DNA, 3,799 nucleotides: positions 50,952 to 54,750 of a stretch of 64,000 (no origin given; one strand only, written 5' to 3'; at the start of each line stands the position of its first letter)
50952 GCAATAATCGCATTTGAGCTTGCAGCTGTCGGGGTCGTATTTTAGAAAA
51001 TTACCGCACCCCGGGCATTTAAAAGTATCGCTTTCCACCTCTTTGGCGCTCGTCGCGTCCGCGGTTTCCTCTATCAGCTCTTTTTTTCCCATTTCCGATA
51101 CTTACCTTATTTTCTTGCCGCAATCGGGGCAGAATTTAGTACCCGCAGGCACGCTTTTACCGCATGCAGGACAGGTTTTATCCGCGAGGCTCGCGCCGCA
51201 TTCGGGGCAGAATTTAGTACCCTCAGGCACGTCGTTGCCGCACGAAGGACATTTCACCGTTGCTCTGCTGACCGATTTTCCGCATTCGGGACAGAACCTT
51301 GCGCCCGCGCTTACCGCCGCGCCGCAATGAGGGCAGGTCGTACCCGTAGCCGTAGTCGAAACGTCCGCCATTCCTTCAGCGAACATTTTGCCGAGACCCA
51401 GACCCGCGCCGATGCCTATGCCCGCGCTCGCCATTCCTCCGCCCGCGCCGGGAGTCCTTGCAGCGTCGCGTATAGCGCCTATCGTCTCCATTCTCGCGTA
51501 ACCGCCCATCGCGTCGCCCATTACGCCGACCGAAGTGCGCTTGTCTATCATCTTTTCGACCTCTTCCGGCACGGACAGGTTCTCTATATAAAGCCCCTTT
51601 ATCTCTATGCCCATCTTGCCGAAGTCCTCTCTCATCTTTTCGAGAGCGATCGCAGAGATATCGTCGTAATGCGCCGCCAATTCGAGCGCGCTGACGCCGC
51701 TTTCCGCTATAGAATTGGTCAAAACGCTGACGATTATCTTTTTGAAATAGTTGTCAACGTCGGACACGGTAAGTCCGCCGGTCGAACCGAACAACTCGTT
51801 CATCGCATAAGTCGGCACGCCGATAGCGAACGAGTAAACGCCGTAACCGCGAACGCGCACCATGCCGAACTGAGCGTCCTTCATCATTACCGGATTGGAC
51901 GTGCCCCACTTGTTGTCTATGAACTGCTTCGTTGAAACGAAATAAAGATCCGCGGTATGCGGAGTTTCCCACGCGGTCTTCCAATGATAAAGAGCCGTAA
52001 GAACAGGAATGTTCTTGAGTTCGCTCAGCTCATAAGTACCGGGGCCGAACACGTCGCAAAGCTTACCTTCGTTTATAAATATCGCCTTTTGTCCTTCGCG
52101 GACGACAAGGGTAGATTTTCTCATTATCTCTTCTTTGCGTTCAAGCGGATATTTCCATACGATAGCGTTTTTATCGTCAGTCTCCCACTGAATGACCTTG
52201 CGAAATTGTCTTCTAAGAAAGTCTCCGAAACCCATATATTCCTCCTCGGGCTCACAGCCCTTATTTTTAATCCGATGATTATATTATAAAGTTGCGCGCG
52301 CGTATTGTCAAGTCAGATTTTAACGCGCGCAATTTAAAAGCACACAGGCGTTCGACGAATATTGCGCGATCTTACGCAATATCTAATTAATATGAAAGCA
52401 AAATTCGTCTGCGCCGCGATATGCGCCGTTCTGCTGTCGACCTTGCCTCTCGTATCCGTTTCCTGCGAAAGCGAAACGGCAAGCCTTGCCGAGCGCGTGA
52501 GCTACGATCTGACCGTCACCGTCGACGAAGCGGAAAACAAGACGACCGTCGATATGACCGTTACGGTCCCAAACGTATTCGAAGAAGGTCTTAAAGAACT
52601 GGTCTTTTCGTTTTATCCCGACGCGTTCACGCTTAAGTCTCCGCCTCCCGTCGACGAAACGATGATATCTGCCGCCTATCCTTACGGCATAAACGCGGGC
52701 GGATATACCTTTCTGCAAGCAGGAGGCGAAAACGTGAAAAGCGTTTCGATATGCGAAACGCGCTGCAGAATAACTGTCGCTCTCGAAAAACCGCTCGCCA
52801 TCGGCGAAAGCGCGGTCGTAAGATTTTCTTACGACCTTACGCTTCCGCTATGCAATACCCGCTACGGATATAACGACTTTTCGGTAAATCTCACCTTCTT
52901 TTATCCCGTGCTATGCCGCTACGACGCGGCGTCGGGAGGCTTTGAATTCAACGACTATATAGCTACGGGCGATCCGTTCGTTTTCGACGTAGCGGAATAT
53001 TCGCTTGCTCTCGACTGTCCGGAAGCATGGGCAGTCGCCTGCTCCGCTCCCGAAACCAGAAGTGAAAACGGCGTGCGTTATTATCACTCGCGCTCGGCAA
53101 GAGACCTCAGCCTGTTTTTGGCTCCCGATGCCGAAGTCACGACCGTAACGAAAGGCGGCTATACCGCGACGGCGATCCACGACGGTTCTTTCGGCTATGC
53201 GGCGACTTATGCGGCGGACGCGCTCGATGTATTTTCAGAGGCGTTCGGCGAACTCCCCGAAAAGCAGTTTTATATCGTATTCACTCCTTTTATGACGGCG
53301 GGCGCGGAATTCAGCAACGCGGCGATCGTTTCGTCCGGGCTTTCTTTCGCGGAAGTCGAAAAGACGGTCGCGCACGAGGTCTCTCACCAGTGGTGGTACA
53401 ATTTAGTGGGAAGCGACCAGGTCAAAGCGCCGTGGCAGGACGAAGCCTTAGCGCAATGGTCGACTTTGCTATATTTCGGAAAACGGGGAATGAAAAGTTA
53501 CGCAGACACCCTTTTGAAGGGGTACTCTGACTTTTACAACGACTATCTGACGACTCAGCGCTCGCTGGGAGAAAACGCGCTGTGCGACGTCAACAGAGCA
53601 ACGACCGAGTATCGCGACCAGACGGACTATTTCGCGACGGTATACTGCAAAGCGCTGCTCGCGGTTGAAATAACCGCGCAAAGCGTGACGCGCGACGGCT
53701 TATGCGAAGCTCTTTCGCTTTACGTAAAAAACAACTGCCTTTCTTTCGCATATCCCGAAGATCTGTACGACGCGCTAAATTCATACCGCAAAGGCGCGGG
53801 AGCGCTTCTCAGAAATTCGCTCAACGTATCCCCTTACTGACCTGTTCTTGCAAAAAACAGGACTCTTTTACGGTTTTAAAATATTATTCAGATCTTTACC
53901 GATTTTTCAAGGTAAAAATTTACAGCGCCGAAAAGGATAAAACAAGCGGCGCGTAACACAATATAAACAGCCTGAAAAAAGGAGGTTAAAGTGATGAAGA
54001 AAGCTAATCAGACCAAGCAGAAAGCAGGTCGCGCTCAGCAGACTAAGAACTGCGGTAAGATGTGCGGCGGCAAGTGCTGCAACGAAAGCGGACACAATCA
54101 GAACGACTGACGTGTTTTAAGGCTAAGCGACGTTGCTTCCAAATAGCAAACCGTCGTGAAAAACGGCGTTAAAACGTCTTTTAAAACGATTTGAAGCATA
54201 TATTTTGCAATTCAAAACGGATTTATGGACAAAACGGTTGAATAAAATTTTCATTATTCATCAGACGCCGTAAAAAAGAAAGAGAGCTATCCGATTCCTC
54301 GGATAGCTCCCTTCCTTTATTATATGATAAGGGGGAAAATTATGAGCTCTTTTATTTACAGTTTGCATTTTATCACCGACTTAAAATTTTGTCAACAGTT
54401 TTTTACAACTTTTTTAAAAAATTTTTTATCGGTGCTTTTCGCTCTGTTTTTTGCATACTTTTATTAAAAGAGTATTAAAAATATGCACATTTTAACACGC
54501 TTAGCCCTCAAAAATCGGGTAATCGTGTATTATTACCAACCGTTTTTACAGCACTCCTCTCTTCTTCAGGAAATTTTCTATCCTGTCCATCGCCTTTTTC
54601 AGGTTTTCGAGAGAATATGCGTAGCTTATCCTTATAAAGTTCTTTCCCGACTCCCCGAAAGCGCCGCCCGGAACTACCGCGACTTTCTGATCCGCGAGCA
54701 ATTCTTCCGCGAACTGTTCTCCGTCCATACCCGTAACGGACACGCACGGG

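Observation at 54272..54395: Orphan consensus promoter plus canonical terminator about 90 nt apart: candidate C-rich small RNA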

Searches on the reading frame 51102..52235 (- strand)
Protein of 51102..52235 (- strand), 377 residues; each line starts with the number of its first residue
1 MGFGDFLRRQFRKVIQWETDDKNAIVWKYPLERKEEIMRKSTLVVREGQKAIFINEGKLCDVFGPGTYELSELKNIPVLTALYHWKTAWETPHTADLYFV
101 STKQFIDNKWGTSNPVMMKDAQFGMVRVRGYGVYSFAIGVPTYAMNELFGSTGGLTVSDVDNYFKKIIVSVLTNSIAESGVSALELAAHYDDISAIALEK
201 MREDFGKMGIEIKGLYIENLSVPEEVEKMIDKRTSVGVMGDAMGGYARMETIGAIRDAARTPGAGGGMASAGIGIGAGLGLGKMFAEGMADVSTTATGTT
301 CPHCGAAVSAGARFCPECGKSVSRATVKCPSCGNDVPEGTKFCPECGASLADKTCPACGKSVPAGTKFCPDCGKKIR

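Call 8: search_protein_families(library=pfam, proteins=[window:51102-52235:-])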
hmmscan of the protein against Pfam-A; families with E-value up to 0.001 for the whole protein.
window:51102-52235:- (377 aa): 12 families
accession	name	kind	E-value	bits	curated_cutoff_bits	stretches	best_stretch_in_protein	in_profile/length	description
PF13421.11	Band_7_1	-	1.3e-67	227.9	24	1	26-237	1-210/211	SPFH domain-Band 7 family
PF12773.13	DZR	-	4.7e-28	97.5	27.3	3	329-373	1-45/45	Double zinc ribbon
PF13240.11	Zn_Ribbon_1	-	2.7e-22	78.3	25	3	301-321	2-22/23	zinc-ribbon domain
PF13248.11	Zn_ribbon_3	-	4.1e-18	64.6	27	3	299-320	3-24/26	zinc-ribbon domain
PF24463.1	DUF7577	-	6.9e-13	48.4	28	1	298-320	2-24/27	Domain of unknown function (DUF7577)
PF17032.10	Zn_ribbon_15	-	8.3e-12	46.2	28.9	0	297-319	51-73/73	zinc-ribbon family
PF01145.31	Band_7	-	1e-11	45.6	23.6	1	44-233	2-158/176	SPFH domain / Band 7 family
PF10571.15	UPF0547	-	2e-10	41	29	1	353-373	1-21/26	Uncharacterised protein family UPF0547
PF18912.6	DZR_2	-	1.3e-08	35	27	2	328-372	9-55/56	Double zinc ribbon domain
PF24460.1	DUF7575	-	1.5e-08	34.3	28.5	0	325-350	2-27/28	Domain of unknown function (DUF7575)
PF07191.17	Zn_ribbon_6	-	9e-06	26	25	0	294-324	12-41/67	Double zinc ribbon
PF18439.7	zf_UBZ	-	0.00018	21.6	25.6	0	366-376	2-12/32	Ubiquitin-Binding Zinc Finger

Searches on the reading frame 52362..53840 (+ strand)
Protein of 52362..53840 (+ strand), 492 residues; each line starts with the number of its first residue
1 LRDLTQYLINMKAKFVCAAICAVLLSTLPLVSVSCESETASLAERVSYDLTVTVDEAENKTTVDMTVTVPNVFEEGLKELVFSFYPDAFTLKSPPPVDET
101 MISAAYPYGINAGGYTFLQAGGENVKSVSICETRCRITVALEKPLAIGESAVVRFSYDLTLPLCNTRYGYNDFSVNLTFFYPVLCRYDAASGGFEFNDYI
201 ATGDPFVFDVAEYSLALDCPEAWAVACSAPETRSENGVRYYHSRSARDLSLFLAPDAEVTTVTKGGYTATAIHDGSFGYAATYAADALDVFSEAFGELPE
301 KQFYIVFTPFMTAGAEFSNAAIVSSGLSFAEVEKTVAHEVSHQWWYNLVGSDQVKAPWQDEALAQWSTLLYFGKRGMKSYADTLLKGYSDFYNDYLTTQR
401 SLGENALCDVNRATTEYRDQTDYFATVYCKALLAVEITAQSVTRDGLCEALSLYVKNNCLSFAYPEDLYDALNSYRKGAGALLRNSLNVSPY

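Call 8: search_protein_families(library=pfam, proteins=[window:52362-53840:+])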
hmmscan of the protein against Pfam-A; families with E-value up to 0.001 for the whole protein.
window:52362-53840:+ (492 aa): 1 family
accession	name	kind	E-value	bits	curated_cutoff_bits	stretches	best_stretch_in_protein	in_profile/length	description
PF01433.26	Peptidase_M1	-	3.1e-11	43.7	27.7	1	328-474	63-205/218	Peptidase family M1 domain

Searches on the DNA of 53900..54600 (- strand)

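Call 5: search_rna_families(source=window, start=53900, end=54600, threshold=evalue, max_evalue=10, show_alignments=3)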
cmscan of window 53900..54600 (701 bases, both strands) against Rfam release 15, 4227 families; matches with E-value up to 10: 17.
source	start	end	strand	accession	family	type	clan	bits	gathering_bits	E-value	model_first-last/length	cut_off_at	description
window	54257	54408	-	RF02414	rli60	Gene; sRNA;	-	26.6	60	0.3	1-191/191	no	Listeria sRNA rli60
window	54267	54327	-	RF00249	mir-46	Gene; miRNA;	-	22.2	44.7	0.075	1-85/85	no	mir-46/mir-47/mir-281 microRNA precursor family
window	54270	54403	-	RF01606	plasmodium_snoR31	Gene; snRNA; snoRNA; HACA-box;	-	21.6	60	2.5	1-145/145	no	small nucleolar RNA snoR31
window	54203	54309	+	RF02693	psm_mec_RNA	Gene; sRNA;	-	21.1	85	2.5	1-143/143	no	psm_mec locus RNA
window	54282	54343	+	RF02527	SSRC38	Gene; sRNA;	-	20.7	80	0.31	1-166/166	no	Streptococcus sRNA SSRC38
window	54389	54423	+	RF03027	RT-6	Gene; sRNA;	-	19.9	46.7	0.085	35-70/75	no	RT-6 RNA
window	54179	54233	+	RF02388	sau-30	Gene; sRNA;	-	19.7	70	2.1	1-64/64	no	Staphylococcus sRNA sau-30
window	54270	54323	+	RF04128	MIR8562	Gene; miRNA;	-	19.4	211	0.41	1-242/242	no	MIR8562 microRNA precursor family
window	54275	54442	-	RF04182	GibS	Gene; sRNA;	-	19.1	115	4.2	1-142/142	no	GibS sRNA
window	54266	54326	+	RF00249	mir-46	Gene; miRNA;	-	18.8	44.7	0.59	1-85/85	no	mir-46/mir-47/mir-281 microRNA precursor family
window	54281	54313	-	RF02516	MIR393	Gene; miRNA;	-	18.3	60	0.38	1-126/126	no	mir-393 microRNA precursor family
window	54278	54435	-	RF01821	RsaH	Gene; sRNA;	-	17.9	50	3.4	1-123/123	no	RNA Staph. aureus H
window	54273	54321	-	RF04337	Plastid-psbJ-1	Cis-reg;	CL00152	17.5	62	9.5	1-64/64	no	Plastid-psbJ-1 3UTR RNA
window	54433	54495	+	RF00788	mir-287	Gene; miRNA;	-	15.4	80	3.1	1-73/73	no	mir-287 microRNA precursor family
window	54160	54322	-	RF02578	tsr25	Gene; sRNA;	-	12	63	6.7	1-181/181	no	S. aureus tsr25 small RNA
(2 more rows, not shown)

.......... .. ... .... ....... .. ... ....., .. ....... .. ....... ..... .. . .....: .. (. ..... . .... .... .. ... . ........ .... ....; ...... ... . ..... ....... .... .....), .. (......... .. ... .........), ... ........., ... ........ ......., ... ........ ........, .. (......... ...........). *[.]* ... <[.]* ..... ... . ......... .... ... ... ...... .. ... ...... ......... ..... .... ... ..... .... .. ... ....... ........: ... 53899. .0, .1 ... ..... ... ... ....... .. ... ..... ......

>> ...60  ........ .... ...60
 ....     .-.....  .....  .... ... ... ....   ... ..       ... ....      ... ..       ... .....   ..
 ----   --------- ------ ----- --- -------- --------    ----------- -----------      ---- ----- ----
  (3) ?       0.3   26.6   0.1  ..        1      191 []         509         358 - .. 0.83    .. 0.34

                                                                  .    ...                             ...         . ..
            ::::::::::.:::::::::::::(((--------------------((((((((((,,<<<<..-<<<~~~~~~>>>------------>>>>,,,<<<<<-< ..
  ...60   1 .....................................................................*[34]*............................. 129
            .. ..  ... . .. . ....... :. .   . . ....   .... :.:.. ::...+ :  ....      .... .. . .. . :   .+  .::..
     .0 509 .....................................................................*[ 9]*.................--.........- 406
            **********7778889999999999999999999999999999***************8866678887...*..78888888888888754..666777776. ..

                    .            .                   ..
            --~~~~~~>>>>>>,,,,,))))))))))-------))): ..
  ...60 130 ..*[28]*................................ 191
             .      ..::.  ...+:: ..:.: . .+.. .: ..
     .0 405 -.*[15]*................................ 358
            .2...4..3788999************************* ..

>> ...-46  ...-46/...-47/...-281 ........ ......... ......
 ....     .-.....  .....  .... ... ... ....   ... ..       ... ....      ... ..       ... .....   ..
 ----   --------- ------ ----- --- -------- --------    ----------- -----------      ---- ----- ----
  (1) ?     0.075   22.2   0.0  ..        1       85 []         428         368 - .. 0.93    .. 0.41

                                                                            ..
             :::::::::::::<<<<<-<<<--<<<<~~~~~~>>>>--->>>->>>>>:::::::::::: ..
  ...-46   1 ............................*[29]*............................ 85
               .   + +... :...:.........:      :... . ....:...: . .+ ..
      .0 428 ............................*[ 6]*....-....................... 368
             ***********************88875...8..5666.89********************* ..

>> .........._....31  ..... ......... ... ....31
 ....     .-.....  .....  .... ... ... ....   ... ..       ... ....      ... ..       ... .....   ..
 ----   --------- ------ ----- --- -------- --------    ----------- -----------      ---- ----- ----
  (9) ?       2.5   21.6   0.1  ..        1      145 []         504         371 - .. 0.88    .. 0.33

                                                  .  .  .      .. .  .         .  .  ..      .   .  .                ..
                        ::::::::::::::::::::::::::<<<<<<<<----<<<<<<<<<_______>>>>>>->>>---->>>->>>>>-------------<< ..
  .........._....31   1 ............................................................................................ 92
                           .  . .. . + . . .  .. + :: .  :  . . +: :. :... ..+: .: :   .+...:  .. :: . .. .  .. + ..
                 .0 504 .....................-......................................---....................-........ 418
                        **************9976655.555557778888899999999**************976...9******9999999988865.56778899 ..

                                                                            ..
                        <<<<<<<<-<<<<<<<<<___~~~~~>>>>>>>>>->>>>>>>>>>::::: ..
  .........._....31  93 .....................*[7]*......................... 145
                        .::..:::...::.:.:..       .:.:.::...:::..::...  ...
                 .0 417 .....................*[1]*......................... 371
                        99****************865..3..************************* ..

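Call 55: build_rna_model(alignment_id=A1)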
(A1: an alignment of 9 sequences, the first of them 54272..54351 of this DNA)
Model R1 built from alignment A1 (9 sequences, 87 columns); structure: RNAalifold consensus.
model positions 76; base pairs 17; branch points 0; effective number of sequences 2.02; information 0.743 bits per position. Calibrated on 0.2 Mb of random sequence (short: E-values are rough).
structure used (alignment columns):
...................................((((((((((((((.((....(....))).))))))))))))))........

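Call 62: search_dna_similar(query=window:54310-54351:-, collection=plasmids, mode=distant, max_evalue=10, max_rows=15)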
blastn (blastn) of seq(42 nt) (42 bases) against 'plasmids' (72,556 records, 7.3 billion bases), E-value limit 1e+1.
Records with a match: 53; places in all: 53; records where one place covers at least 80% of the query: 0.
Best place of each record, by identity: 95-99% 6; 90-95% 39; 80-90% 8.
By first word of the organism name: Bacillus 37; Priestia 5; Lactobacillus 2; Staphylococcus 1; Phocaeicola 1; Fusobacterium 1; Paenalkalicoccus 1; Enterococcus 1; Klebsiella 1; Prevotella 1; and 2 more.
By predicted mobility (MOB-suite, as given by PLSDB): conjugative 33; non-mobilizable 18; mobilizable 2.
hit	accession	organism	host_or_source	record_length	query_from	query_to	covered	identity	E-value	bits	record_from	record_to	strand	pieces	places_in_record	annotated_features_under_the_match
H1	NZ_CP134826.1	Staphylococcus capitis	Homo sapiens,skin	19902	7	34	67%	89.3%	7e+0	35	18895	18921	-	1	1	none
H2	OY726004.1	Phocaeicola massiliensis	-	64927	13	40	67%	85.7%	7e+0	34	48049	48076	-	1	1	record has no annotation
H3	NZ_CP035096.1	Priestia megaterium NBRC 15308 = ATCC 14581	single cell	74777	7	32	62%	88.5%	7e+0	35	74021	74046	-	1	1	hypothetical protein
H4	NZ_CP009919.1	Priestia megaterium NBRC 15308 = ATCC 14581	Microbial isolate culture,environmental ...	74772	7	32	62%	88.5%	7e+0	35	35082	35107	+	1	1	hypothetical protein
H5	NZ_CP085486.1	Priestia aryabhattai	Tobacco,Cell culture,Seed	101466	7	32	62%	88.5%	7e+0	35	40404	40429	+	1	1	DUF4365 domain-containing protein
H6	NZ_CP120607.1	Priestia megaterium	cell culture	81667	7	32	62%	88.5%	7e+0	35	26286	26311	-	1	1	hypothetical protein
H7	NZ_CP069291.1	Priestia megaterium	microbe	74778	7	32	62%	88.5%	7e+0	35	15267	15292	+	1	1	hypothetical protein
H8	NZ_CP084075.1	Fusobacterium vincentii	-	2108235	7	32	62%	88.5%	7e+0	35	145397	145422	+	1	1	none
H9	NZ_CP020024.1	Bacillus subtilis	Single cell,soybeans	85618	19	42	57%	91.7%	2e+0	36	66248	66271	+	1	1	none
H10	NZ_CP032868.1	Bacillus subtilis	cell culture,Natto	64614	19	42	57%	91.7%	2e+0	36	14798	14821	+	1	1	none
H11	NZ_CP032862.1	Bacillus subtilis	cell culture,Natto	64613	19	42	57%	91.7%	2e+0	36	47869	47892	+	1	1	none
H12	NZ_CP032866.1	Bacillus subtilis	cell culture,Natto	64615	19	42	57%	91.7%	2e+0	36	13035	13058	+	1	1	none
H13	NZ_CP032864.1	Bacillus subtilis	cell culture,Natto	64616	19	42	57%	91.7%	2e+0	36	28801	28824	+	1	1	none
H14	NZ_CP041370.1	Paenalkalicoccus suaedae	Suaeda salsa,cell culture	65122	19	42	57%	91.7%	2e+0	36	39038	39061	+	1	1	none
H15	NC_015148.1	Bacillus subtilis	-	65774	19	42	57%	91.7%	2e+0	36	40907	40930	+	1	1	none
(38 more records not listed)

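Call 63: search_dna_similar(query=window:54310-54351:-, collection=phages, mode=distant, max_evalue=10, max_rows=15)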
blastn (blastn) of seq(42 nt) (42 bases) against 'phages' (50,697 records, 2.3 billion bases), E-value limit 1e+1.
Records with a match: 39; places in all: 39; records where one place covers at least 80% of the query: 3.
Best place of each record, by identity: >=99% 12; 95-99% 4; 90-95% 13; 80-90% 10.
By first word of the organism name: Bacillus 5; Escherichia 5; Salmonella 4; Carnobacterium 4; Yersinia 4; Enterobacteria 3; Acinetobacter 2; Bacteriophage 2; Aeromonas 2; Listeria 2; and 5 more.
By host as written in the record: - 12; Carnobacterium divergens 4; Listeria monocytogenes 2; Bacillus cereus HER1399 2; Bacillus cohnii 2; Salmonella enterica subsp. enterica serovar Typhi 2; Escherichia coli K-12 (F+) 2; Escherichia coli 2; and 11 more.
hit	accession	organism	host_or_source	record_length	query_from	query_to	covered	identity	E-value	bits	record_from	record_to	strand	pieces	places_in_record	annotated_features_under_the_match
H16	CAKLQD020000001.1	Acinetobacter phage MD-2021a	not known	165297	1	40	95%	80.5%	2e+0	34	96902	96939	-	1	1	DNA primase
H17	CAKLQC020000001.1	Acinetobacter phage MD-2021a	not known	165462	1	40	95%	80.5%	2e+0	34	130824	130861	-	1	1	DNA primase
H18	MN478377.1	Bacteriophage Eos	-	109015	1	36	86%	81.1%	8e+0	33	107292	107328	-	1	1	hypothetical protein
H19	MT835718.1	Bacteriophage sp.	human fecal samples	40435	5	33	69%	100.0%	3e-6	54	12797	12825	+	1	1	record has no annotation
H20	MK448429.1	Streptococcus satellite phage Javan323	Streptococcus mitis P-34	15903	4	36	79%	82.4%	8e+0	32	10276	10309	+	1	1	hypothetical protein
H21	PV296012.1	Bacillus phage 0524phi7-1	Bacillus thuringiensis BtSerwer7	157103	7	33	64%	88.9%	7e-1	37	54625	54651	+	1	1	hypothetical protein | tRNA-His guanyltransferase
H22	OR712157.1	Vibrio phage IBT_VpB-34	Vibrio parahaemolyticus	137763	7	33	64%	85.2%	8e+0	32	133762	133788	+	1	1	hypothetical protein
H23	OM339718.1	Aeromonas phage P19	Aeromonas dhakensis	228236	7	31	60%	88.0%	8e+0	33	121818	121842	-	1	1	hypothetical protein (x2)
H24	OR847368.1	Listeria phage LM 4-11-1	Listeria monocytogenes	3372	17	41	60%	88.0%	8e+0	33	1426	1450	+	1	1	record has no annotation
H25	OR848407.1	Listeria phage LM 4-14-1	Listeria monocytogenes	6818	17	41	60%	88.0%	8e+0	33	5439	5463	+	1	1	record has no annotation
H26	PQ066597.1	Aeromonas phage vB_AdhaM_G2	Aeromonas dhakensis CECT 5744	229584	7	31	60%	88.0%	8e+0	33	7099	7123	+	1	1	hypothetical protein (x2)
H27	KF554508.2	Bacillus phage CP-51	Bacillus cereus HER1399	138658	8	29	52%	90.9%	8e+0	32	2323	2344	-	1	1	none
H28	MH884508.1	Bacillus phage vB_BcoS-136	Bacillus cohnii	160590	9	30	52%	90.9%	8e+0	32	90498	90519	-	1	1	hypothetical protein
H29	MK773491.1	Salmonella phage 7t3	Salmonella enterica subsp. enterica ...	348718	19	40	52%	90.9%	8e+0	32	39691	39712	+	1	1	none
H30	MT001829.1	Salmonella phage SE_PL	Salmonella enterica subsp. enterica ...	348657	19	40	52%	90.9%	8e+0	32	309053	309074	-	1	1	none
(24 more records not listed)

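Call 64: get_annotated_region(hit=H19, flank=4000)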
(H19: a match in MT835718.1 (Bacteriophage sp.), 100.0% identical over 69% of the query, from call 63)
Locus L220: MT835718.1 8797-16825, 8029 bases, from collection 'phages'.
description: UNVERIFIED: Bacteriophage sp. clone scaffold_517 genomic sequence.
organism: Bacteriophage sp. (NCBI taxid 38018)
taxonomy: Viruses
host: -; source: human fecal samples; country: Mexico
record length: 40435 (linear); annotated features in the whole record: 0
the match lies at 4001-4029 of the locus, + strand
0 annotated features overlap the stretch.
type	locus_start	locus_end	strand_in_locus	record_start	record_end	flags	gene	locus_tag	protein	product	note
